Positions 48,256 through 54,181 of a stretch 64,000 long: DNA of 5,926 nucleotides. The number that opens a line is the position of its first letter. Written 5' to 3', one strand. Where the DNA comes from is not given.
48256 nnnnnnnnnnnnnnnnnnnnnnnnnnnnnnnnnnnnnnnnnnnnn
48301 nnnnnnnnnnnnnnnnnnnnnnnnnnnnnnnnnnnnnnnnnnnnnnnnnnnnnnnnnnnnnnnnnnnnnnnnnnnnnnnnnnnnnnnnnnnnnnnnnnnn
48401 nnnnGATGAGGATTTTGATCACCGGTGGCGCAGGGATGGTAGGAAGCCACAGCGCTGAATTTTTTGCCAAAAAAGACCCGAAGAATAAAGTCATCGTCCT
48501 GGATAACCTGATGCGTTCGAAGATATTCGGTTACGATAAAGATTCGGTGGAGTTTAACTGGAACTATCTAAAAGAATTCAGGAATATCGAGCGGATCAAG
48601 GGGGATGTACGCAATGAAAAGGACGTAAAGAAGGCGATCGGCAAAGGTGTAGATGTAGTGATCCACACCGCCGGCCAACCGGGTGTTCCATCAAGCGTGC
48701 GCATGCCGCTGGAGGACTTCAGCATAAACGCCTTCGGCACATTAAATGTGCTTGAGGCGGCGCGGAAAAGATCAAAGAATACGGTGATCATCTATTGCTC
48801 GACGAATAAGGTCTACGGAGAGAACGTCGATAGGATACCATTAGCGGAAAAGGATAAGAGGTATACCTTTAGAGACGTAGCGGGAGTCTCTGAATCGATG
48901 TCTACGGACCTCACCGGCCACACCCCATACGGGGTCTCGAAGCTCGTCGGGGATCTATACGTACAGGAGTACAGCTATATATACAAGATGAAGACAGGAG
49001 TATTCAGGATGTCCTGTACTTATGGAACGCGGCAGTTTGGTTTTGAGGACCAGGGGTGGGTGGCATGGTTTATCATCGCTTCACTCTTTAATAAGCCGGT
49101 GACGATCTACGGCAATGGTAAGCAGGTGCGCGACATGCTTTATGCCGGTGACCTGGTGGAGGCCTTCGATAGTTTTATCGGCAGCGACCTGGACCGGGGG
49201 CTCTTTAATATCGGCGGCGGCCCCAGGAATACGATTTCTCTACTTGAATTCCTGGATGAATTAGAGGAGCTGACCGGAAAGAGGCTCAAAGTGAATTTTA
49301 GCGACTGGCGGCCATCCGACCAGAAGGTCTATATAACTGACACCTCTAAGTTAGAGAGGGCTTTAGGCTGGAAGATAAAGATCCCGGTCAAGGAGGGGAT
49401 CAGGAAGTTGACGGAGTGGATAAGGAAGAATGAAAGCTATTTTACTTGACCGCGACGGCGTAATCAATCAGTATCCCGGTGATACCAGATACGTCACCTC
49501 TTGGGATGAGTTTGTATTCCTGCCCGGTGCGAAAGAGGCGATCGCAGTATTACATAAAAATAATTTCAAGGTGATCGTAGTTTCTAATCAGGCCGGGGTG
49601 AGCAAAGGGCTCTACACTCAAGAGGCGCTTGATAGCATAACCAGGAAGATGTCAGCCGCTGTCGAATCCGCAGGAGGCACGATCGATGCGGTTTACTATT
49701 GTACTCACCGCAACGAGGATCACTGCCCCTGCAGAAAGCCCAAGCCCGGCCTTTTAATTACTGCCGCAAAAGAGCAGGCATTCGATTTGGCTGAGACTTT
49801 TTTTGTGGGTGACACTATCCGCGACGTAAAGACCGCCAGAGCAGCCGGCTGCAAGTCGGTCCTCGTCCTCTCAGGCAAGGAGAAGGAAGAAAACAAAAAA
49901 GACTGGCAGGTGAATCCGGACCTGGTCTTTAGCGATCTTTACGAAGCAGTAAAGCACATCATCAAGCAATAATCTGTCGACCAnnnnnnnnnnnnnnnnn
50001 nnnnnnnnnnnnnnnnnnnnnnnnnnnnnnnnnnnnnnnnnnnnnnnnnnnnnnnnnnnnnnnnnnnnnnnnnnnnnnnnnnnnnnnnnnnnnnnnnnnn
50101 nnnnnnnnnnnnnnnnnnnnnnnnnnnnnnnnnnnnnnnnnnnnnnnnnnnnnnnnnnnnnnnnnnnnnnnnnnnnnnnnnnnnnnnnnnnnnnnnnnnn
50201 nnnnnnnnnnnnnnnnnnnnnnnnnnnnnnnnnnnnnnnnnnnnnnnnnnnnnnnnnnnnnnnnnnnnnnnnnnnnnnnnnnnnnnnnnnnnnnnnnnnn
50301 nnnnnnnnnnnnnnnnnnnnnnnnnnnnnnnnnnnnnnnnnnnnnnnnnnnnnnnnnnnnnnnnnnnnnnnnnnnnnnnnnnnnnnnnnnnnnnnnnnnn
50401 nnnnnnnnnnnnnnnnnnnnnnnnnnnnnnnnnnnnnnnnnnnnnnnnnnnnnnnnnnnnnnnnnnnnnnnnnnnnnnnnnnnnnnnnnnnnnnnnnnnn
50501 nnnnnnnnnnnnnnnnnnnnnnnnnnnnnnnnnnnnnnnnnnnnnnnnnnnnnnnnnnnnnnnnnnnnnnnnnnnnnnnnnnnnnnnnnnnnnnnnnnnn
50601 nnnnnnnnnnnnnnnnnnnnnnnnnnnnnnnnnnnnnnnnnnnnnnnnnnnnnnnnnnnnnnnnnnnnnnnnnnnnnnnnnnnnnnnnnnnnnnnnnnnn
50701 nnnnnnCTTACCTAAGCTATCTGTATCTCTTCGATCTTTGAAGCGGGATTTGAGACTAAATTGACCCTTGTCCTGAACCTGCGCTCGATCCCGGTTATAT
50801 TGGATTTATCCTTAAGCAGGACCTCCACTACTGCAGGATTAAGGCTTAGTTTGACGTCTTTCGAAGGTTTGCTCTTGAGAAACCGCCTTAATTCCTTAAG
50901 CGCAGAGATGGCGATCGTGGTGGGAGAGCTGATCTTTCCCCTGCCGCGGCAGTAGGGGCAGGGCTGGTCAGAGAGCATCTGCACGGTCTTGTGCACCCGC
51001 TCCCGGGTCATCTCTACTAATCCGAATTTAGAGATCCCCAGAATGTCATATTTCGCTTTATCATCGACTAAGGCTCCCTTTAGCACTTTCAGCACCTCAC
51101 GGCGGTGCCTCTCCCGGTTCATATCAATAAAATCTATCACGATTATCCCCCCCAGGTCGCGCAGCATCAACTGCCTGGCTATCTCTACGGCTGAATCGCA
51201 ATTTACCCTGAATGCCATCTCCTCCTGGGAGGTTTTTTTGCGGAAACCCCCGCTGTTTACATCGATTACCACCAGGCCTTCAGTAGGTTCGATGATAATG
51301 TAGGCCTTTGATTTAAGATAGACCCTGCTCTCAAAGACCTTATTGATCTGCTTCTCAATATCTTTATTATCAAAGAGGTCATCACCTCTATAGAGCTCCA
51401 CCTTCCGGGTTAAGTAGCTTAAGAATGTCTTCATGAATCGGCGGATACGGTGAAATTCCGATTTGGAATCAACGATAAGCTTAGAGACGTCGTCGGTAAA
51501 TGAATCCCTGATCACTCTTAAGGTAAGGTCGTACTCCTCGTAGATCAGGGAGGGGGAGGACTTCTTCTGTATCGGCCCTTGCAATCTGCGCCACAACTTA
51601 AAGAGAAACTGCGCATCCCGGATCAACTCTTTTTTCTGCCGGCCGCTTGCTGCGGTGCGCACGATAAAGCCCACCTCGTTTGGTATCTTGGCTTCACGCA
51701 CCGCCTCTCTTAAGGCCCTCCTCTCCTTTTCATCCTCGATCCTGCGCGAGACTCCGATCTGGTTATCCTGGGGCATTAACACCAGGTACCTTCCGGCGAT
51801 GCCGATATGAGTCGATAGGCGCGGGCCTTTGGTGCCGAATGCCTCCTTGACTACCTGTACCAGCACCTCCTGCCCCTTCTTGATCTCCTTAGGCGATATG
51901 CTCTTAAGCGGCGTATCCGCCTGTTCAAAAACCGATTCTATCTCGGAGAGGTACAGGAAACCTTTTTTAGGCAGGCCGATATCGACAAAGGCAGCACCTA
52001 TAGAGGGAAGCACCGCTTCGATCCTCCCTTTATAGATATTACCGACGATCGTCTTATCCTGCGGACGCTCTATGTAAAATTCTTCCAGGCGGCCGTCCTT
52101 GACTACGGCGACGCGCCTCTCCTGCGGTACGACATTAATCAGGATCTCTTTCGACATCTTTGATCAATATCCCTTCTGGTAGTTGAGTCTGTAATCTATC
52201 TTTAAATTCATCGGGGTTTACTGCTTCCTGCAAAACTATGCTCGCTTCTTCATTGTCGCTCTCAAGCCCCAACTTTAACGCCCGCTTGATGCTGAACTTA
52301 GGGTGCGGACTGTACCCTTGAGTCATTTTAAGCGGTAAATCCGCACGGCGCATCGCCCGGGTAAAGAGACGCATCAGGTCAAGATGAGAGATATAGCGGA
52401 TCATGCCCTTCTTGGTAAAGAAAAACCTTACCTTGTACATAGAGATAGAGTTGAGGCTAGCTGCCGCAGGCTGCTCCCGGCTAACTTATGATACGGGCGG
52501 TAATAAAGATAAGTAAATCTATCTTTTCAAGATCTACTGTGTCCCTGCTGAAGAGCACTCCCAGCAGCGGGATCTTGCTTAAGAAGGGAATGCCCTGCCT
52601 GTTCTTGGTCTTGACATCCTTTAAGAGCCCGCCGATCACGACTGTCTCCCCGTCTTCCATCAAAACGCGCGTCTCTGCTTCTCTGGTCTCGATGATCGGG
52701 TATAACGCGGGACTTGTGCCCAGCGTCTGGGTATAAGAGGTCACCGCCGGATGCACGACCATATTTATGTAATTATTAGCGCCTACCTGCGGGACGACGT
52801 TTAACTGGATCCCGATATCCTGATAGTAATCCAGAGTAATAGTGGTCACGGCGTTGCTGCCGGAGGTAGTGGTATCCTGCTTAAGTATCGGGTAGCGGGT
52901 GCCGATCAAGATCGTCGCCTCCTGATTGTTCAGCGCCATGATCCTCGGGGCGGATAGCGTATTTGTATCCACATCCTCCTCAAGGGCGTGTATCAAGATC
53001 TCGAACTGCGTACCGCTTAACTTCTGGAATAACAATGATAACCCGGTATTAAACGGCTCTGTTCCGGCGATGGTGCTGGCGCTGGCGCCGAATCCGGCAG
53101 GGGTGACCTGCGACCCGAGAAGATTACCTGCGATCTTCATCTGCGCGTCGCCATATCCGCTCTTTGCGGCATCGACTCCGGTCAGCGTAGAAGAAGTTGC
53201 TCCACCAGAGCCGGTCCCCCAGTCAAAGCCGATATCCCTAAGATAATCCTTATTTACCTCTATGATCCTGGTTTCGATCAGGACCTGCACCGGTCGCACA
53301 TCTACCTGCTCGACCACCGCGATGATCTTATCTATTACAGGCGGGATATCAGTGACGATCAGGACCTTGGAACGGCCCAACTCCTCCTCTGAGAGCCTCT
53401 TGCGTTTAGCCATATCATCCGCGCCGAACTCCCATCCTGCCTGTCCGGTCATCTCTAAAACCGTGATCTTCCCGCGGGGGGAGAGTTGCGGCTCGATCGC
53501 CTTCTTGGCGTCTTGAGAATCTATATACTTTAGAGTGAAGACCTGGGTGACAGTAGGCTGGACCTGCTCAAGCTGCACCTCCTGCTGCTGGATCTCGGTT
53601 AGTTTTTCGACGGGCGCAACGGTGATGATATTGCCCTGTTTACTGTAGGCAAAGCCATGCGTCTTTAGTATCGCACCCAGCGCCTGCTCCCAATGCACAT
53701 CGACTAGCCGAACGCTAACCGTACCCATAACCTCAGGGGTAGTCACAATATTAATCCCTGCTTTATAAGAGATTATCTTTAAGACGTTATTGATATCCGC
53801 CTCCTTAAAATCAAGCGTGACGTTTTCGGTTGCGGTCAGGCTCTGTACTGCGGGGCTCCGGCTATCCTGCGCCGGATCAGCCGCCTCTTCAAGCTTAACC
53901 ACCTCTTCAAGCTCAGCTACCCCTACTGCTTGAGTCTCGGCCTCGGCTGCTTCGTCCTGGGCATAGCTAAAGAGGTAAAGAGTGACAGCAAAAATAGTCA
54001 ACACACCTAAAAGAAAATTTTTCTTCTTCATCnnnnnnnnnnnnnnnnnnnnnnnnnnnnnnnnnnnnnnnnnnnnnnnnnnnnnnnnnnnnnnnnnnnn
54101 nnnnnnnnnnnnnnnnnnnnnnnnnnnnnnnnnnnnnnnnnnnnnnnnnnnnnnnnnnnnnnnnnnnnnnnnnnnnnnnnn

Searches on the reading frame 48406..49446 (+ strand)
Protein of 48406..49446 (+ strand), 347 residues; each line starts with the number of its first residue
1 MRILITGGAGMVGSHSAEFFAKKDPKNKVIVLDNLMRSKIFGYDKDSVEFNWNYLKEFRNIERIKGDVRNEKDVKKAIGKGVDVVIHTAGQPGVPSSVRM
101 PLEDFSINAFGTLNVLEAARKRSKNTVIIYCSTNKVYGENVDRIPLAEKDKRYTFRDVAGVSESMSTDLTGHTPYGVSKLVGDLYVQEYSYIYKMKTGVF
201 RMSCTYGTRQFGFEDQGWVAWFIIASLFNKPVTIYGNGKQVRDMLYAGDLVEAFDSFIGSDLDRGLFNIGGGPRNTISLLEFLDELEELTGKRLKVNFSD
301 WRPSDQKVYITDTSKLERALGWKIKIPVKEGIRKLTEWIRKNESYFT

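Call 40: search_protein_families(library=pfam, proteins=[window:48406-49446:+], max_evalue=0.001)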
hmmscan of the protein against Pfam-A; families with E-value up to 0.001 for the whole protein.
window:48406-49446:+ (347 aa): 8 families
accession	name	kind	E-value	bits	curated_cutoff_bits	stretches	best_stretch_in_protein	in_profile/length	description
PF16363.11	GDP_Man_Dehyd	-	3e-43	149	27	1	4-334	1-331/332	GDP-mannose 4,6 dehydratase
PF01370.27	Epimerase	-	8.3e-43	147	20.9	1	3-270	1-240/240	NAD dependent epimerase/dehydratase family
PF01073.25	3Beta_HSD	-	3.5e-16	59.5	22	1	4-150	1-133/280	3-beta hydroxysteroid dehydrogenase/isomerase family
PF02719.21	Polysacc_synt_2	-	9.1e-15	55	20.2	1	3-136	1-131/293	Polysaccharide biosynthesis protein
PF07993.18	NAD_binding_4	-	1e-11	44.9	20.1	1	5-219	1-221/258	Male sterility protein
PF04321.23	RmlD_sub_bind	-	1.2e-08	34.8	27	1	1-212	1-158/287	RmlD substrate binding domain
PF13460.12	NAD_binding_10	-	5.5e-05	23.6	27.2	1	59-139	39-104/184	NAD(P)H-binding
PF00056.29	Ldh_1_N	-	0.00099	19.6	27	0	1-129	1-115/141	lactate/malate dehydrogenase, NAD binding domain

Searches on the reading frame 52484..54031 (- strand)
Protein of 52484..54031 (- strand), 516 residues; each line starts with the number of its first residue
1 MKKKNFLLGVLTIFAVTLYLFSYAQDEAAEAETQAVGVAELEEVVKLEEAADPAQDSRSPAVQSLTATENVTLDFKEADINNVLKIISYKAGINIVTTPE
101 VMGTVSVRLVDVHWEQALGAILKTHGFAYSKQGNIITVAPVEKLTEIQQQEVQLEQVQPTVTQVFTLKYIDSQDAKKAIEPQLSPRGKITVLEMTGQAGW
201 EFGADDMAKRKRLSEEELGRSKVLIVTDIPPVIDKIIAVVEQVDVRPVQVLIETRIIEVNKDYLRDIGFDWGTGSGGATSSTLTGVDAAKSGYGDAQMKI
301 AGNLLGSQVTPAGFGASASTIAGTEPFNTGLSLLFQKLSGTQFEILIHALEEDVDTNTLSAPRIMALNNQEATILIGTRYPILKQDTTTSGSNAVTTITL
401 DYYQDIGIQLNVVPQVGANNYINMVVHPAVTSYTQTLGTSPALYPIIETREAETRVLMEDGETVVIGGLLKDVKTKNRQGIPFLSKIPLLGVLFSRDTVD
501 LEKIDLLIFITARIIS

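Call 40: search_protein_families(library=pfam, proteins=[window:52484-54031:-], max_evalue=0.001)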
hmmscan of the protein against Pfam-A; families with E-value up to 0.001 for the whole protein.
window:52484-54031:- (516 aa): 4 families
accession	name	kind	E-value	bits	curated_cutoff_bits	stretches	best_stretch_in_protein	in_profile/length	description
PF00263.26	Secretin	-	4.2e-45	153.8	27.5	1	349-515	1-168/169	Bacterial type II and III secretion system protein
PF07660.19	STN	-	4.2e-09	36.5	28.4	1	99-140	8-51/52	Secretin and TonB N terminus short domain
PF03958.22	Secretin_N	-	2.4e-08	34.5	28.2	1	162-247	1-67/69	Bacterial type II/III secretion system short domain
PF21305.2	type_II_gspD_N0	-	1.4e-07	31.7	27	1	73-136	1-69/71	GspD-like, N0 domain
